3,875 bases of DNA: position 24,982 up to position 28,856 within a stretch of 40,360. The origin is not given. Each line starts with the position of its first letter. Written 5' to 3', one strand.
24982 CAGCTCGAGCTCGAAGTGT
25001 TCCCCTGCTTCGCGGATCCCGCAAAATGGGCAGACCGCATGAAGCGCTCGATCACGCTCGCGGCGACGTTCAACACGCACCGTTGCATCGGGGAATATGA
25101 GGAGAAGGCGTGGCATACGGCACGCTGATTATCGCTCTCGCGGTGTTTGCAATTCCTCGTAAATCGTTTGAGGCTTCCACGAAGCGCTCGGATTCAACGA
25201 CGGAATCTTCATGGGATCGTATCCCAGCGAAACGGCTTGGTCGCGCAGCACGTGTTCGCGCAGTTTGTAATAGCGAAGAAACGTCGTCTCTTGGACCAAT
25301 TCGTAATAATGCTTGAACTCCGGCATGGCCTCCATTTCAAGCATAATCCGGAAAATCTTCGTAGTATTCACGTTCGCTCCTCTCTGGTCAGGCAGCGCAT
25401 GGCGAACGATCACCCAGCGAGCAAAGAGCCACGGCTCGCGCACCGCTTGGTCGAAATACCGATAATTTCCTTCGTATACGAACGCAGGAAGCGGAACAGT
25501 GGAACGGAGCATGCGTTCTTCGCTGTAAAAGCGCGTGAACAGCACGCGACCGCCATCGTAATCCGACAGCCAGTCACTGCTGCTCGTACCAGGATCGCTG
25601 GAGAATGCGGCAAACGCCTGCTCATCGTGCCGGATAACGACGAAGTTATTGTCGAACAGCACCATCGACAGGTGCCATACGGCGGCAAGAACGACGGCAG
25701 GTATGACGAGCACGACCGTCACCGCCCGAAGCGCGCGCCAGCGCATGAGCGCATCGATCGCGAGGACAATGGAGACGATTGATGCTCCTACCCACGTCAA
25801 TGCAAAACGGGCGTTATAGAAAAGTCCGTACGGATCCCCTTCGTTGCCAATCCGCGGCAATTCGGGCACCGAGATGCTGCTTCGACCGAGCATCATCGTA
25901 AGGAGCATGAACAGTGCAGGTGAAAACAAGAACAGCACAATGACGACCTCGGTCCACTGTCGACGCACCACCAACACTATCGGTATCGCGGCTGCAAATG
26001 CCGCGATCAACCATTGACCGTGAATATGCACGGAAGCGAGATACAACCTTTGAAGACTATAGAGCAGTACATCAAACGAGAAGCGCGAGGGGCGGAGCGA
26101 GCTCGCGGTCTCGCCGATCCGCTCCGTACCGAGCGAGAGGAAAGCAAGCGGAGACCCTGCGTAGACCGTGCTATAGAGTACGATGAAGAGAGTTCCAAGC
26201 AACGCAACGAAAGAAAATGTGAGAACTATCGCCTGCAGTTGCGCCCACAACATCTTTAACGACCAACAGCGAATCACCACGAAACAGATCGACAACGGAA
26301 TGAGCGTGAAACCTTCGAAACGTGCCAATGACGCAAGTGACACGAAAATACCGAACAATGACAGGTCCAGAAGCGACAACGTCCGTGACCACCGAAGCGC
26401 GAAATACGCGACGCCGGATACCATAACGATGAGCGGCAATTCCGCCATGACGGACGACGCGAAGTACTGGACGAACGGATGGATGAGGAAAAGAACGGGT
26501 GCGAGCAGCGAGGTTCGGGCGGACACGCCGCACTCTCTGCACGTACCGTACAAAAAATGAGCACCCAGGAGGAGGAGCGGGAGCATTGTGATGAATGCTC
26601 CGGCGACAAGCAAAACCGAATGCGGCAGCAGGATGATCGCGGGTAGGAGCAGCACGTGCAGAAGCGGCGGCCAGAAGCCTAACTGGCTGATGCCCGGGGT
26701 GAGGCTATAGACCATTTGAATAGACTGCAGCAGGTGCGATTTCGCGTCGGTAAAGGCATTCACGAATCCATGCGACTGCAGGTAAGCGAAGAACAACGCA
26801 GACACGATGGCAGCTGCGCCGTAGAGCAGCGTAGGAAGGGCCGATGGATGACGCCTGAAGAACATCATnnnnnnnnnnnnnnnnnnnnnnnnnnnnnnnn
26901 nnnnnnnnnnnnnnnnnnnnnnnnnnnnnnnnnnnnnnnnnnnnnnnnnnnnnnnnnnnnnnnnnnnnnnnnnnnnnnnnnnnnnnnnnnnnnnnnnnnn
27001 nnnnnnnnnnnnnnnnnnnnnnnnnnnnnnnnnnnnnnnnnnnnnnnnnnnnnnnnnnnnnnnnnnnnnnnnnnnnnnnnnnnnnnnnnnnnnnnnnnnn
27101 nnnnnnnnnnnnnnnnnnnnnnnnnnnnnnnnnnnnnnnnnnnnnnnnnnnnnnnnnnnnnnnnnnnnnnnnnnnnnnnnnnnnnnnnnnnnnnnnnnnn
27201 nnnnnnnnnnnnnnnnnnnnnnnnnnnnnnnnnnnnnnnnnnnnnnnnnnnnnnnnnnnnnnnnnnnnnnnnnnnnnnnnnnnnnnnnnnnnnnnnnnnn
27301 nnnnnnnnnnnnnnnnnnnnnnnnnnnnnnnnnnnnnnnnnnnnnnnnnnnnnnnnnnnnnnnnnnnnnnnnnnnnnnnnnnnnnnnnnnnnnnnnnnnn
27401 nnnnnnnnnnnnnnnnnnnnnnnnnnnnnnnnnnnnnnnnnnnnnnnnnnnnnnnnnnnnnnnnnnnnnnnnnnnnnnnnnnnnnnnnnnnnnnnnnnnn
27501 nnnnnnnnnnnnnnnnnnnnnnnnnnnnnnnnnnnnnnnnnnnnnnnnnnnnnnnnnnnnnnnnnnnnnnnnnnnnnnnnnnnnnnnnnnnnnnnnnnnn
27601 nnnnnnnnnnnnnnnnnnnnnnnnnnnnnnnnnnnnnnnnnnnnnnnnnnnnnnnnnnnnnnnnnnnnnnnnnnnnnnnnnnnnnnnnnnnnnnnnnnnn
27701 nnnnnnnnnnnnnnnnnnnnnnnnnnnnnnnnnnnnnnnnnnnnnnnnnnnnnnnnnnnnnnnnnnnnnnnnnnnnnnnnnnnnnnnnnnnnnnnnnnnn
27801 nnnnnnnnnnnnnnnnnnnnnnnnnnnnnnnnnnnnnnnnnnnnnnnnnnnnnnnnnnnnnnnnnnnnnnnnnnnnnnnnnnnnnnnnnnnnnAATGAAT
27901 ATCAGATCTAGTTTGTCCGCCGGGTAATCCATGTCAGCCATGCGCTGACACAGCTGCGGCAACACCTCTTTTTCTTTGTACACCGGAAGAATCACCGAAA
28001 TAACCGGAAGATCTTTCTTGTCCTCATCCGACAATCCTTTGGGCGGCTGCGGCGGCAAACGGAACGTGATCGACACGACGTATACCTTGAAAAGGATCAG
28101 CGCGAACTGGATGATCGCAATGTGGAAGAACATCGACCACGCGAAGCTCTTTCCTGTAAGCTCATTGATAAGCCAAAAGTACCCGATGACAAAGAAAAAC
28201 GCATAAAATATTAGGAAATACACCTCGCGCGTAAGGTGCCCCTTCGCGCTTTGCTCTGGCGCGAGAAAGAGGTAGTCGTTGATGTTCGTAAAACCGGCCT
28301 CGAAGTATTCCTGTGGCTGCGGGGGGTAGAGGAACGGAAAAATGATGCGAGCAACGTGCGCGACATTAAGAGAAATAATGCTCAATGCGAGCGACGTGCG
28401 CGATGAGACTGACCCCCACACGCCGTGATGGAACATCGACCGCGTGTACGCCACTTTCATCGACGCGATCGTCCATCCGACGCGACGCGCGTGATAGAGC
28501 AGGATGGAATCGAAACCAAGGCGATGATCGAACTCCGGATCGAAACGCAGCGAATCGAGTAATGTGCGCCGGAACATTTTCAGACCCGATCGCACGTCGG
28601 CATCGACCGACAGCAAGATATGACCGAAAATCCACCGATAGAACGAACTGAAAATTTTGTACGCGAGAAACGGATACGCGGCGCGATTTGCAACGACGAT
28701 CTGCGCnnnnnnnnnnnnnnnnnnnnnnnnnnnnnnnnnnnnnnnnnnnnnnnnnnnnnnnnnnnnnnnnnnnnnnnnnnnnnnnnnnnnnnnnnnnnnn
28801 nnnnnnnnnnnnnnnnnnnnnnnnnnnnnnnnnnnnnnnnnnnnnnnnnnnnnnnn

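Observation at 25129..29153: Two-gene glycan machine: GtrB-like::processive-synthase GT2 fusion translationally coupled to a GT-C protein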

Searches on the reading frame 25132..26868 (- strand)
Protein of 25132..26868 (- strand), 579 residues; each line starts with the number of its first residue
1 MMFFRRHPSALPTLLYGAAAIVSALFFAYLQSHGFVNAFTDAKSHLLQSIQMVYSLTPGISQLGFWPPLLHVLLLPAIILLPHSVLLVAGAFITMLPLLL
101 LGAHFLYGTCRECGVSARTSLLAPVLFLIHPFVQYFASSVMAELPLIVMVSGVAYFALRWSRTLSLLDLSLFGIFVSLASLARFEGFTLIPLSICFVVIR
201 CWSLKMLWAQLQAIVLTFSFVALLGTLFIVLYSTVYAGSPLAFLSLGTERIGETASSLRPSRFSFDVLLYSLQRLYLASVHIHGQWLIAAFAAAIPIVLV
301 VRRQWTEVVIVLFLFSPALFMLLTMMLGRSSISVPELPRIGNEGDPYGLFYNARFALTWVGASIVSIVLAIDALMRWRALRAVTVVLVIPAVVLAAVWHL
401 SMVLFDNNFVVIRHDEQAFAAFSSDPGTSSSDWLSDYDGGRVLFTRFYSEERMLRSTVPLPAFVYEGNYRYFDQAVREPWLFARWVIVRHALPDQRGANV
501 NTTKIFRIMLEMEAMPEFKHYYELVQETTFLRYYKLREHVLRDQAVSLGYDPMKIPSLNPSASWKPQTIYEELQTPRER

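Call 3: search_protein_families(library=pfam, proteins=[window:25132-26868:-], max_evalue=0.01)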
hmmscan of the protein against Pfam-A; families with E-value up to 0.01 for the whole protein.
window:25132-26868:- (579 aa): 0 families

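Call 4: search_protein_families(library=ncbifam, proteins=[window:25132-26868:-], max_evalue=0.01)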
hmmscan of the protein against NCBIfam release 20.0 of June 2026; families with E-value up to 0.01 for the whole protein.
window:25132-26868:- (579 aa): 0 families

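Call 7: search_solved_structures(query=window:25132-26868:-, max_evalue=10)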
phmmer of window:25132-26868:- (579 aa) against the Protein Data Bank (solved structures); distinct sequences matched with E-value up to 10: 0.

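Call 8: find_homologous_proteins(query=window:25132-26868:-)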
Query window:25132-26868:- (579 aa): 33 proteins with E <= 0.001 among 8000 candidates.
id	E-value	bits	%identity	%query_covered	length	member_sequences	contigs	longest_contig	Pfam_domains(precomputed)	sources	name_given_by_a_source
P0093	0.0e+0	1272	100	100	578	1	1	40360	-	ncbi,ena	-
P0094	0.0e+0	1047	83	100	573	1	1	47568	-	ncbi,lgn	-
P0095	1.5e-254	864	68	100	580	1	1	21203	PF13231.13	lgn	-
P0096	5.2e-191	655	53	99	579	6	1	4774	-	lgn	-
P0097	3.0e-177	609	50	98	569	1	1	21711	-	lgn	-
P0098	1.2e-172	594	50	99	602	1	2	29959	-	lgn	-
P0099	1.4e-172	594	50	99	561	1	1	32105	-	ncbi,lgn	-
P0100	4.0e-137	477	44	99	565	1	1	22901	PF13231.13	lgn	-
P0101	3.6e-125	437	42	98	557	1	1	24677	-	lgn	-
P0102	9.3e-122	426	40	99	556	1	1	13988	-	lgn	-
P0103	5.9e-82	295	35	92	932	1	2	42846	PF01270.24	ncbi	-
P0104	2.6e-79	286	34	99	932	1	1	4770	PF01270.24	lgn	-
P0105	3.9e-79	285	37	95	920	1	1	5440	PF01270.24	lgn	-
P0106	3.0e-75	272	34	93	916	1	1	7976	PF01270.24,PF13231.13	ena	-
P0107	3.1e-75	272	33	97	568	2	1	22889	-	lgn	-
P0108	8.9e-75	271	34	98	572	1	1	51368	PF13231.13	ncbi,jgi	jgi:hypothetical protein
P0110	6.9e-69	251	32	93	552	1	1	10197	PF13231.13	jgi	jgi:hypothetical protein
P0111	8.6e-68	248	32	95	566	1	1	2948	PF13231.13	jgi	jgi:hypothetical protein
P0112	9.3e-66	241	30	96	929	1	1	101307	PF01270.24,PF13231.13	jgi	jgi:endo-1,4-beta-D-glucanase Y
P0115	6.7e-64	235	29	95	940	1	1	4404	PF01270.24,PF13231.13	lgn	-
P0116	7.1e-64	235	31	93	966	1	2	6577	PF01270.24,PF13231.13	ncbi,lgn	ncbi:MAG: glycosyl hydrolase family 8 [Candidatus Saccharibacteria bacterium]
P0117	3.7e-58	216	30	94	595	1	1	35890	PF13231.13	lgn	-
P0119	2.5e-56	210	32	93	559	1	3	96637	PF24677.2,PF13231.13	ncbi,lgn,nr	ncbi:MAG: glycosyltransferase family 39 protein [Candidatus Wildermuthbacteria bacterium]|nr:glycosy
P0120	9.4e-54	201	28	98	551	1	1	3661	PF13231.13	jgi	-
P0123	1.2e-42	165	36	60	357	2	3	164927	PF13231.13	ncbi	-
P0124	1.2e-40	158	29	77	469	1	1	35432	PF13231.13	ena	-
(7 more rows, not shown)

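Call 21: predict_structure(alignment_id=A2)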
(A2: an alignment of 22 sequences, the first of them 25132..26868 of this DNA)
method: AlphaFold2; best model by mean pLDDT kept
length: 579 residues; sequences in the alignment: 22
mean_pLDDT: 86.5   pTM: 0.87
mean pLDDT of the five models: 86.5, 85.3, 85.1, 84.3, 83.1
residues with pLDDT >= 90: 339; 70-90: 167; 50-70: 49; < 50: 24
segments of 3 or more residues with pLDDT < 50: 247-259, 425-431, 495-497
pLDDT, mean of each block of 10 residues (from residue 1): 65 84 96 89 88 80 73 94 92 96 96 94 96 95 96 98 96 97 91 97 96 97 90 74 50 40 83 95 96 95 91 96 85 86 84 92 98 93 94 97 92 84 53 76 79 84 79 88 90 56 79 94 89 94 92 91 83 71
secondary structure, 60 per line:
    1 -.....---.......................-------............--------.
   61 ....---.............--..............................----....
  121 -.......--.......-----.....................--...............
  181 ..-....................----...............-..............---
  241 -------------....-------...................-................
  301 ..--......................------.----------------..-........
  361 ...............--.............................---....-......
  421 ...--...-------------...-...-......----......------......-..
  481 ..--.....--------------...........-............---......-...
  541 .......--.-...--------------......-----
elements in order: H2-6 H10-32 H40-51 H60-64 H68-80 H83-112 H117-120 H122-128 H131-137 H143-163 H166-182 H184-203 H208-222 H224-237 H254-257 H265-283 H285-302 H305-326 H353-375 H378-406 H410-413 H416-423 E442-444 H450-455 E463-465 H472-477 H479-482 E485-489 H504-514 H516-521 E522-527 E531-536 H538-547 H569-573
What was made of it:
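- On GT-C superfamily (ArnT/PMT/STT3-like), 579-aa protein: Model pLDDT 86.5, pTM 0.87 (call 21).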

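Call 28: fold_search(model_id=the predicted structure, library=pdb)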
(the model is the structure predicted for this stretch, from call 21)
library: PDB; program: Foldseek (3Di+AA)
matches with E <= 10: 187; with E <= 0.001: 14
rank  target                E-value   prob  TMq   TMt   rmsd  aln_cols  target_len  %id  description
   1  8agb_A                6.1e-06  1.00  0.49  0.45  14.4       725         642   11  Structure of yeast oligosaccharylransferase complex with lipid-linked oligosaccharide bound (released 2022-12-07)
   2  7oci_F                9.2e-06  1.00  0.50  0.46   9.7       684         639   12  Cryo-EM structure of yeast Ost6p containing oligosaccharyltransferase complex (released 2022-02-16)
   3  6c26_A                3.2e-05  1.00  0.46  0.42  14.0       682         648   13  The Cryo-EM structure of a eukaryotic oligosaccharyl transferase complex (released 2018-01-31)
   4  6s7o_A                4.2e-05  1.00  0.52  0.47  12.8       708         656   10  Cryo-EM structure of human oligosaccharyltransferase complex OST-A (released 2019-12-18)
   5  6ezn_F                4.4e-05  1.00  0.49  0.45  13.4       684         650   12  Cryo-EM structure of the yeast oligosaccharyltransferase (OST) complex (released 2018-01-17)
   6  8b6l_I                6.3e-05  1.00  0.50  0.43  11.6       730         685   10  Subtomogram average of the human Sec61-TRAP-OSTA-translocon (released 2022-12-07)
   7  8pn9_A                1.3e-04  1.00  0.49  0.44  14.2       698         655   11  Structure of human oligosaccharyltransferase OST-A complex bound to NGI-1 (released 2024-05-08)
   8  9n9j_I                1.4e-04  1.00  0.47  0.40  12.3       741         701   11  Structure of a GRP94 folding intermediate engaged with a CCDC134- and FKBP11-bound secretory translocon (released 2025-11-19)
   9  7zlh_A                5.3e-04  1.00  0.46  0.42  11.8       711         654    9  Cryo-EM structure of C-mannosyltransferase CeDPY19, in apo state, bound to CMT2-Fab and anti-Fab nanobody (released 2023-01-11)
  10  9s6u_A                6.8e-04  1.00  0.37  0.39  13.2       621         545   11  Ternary cryo-EM structure of human ALG9 with Dol25-PP-GlcNAc2Man8, Dol25-P-Man and Fab (released 2026-03-18)
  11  9i5k_A                7.1e-04  1.00  0.44  0.50  10.4       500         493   12  Structure of the Chaetomium thermophilum Pmt4 homodimer (C2 symmetry) (released 2025-12-24)
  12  5f15                  7.7e-04  1.00  0.51  0.54   9.1       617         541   13  Crystal Structure of ArnT from Cupriavidus metallidurans bound to Undecaprenyl phosphate (released 2016-02-17)
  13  6s7t_A                8.4e-04  1.00  0.50  0.42  10.6       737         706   11  Cryo-EM structure of human oligosaccharyltransferase complex OST-B (released 2019-12-18)
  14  9dlh                  9.5e-04  1.00  0.40  0.39   7.7       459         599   14  donor substrate analog-bound AftB (released 2025-06-25)
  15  7zli_A                1.2e-03  1.00  0.47  0.43   9.8       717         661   10  Cryo-EM structure of C-mannosyltransferase CeDPY19, in complex with Dol25-P-Man and bound to CMT2-Fab and anti-Fab nan (released 2023-01-11)
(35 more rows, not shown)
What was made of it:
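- On GT-C superfamily (ArnT/PMT/STT3-like), 579-aa protein: ArnT 5f15 has TM-scores of 0.51/0.54 (call 28).
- The best structural matches of the GT-C are oligosaccharyltransferases, with STT3 at 6e-6 (call 28).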

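Call 50: search_solved_structures(query=A2, max_evalue=1, show_alignments=1)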
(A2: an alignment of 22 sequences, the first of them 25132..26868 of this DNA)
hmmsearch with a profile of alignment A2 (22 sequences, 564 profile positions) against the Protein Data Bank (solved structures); distinct sequences matched with E-value up to 1: 0.

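Call 51: search_protein_families(library=pfam, alignment_id=A2, max_evalue=0.01)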
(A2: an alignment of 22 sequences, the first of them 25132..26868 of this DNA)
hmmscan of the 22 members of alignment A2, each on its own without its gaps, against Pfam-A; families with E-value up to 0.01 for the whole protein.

A. member 1, window:25132-26868:- (579 aa): 0 families

B. families by the number of members that match (of 22 scanned): 3 families
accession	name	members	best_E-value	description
PF13231.12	PMT_2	17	2.6e-08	Dolichyl-phosphate-mannose-protein mannosyltransferase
PF24677.1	DUF7657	2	3.2e-05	Domain of unknown function (DUF7657)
PF02366.24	PMT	1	0.00013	Dolichyl-phosphate-mannose-protein mannosyltransferase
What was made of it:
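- On GT-C superfamily (ArnT/PMT/STT3-like), 579-aa protein: Of its relatives, 17 of 22 hit PF13231 at E<=0.01 (call 51).
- Checked: It is confirmed by structure prediction plus Foldseek (calls 21, 28) and by PF13231 hits in 17 of 22 relatives (call 51).
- The GT-C family hits PF13231 PMT_2, a protein O-mannosyltransferase-type family (call 51).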

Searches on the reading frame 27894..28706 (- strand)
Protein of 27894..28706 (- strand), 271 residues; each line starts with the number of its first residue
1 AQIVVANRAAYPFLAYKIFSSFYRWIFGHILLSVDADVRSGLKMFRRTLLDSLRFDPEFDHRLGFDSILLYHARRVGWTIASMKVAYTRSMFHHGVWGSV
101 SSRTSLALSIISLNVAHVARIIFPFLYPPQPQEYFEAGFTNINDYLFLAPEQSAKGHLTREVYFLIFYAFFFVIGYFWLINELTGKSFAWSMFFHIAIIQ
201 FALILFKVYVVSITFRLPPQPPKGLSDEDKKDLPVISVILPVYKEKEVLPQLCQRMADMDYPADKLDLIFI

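Call 79: search_protein_representatives(protein=window:27894-28706:-)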
Query: 271 residues. Proteins with E-value up to 0.001 (for the whole library): 162; up to 1e-10: 21; up to 1e-30: 3. The best 150 are listed.
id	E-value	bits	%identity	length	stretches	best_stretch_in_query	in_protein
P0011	3.8e-118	410.8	67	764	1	3-271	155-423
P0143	2.2e-34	136.1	57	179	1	1-107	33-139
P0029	2.0e-31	126.4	33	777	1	38-271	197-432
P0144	2.0e-23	100.1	28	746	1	1-270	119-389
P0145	7.7e-23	98.2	36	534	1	106-271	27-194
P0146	1.2e-20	91.1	29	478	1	3-270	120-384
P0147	2.3e-19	86.9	34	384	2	3-167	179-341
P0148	1.7e-14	70.9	29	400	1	1-270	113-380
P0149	2.0e-14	70.6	28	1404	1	2-270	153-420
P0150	3.7e-14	69.8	33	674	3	1-91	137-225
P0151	1.0e-13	68.3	27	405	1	2-269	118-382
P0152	1.9e-13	67.4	28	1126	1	3-270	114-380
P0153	1.8e-12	64.2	26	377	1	3-267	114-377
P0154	1.9e-12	64.1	31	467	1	1-270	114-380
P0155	2.4e-12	63.8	28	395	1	3-270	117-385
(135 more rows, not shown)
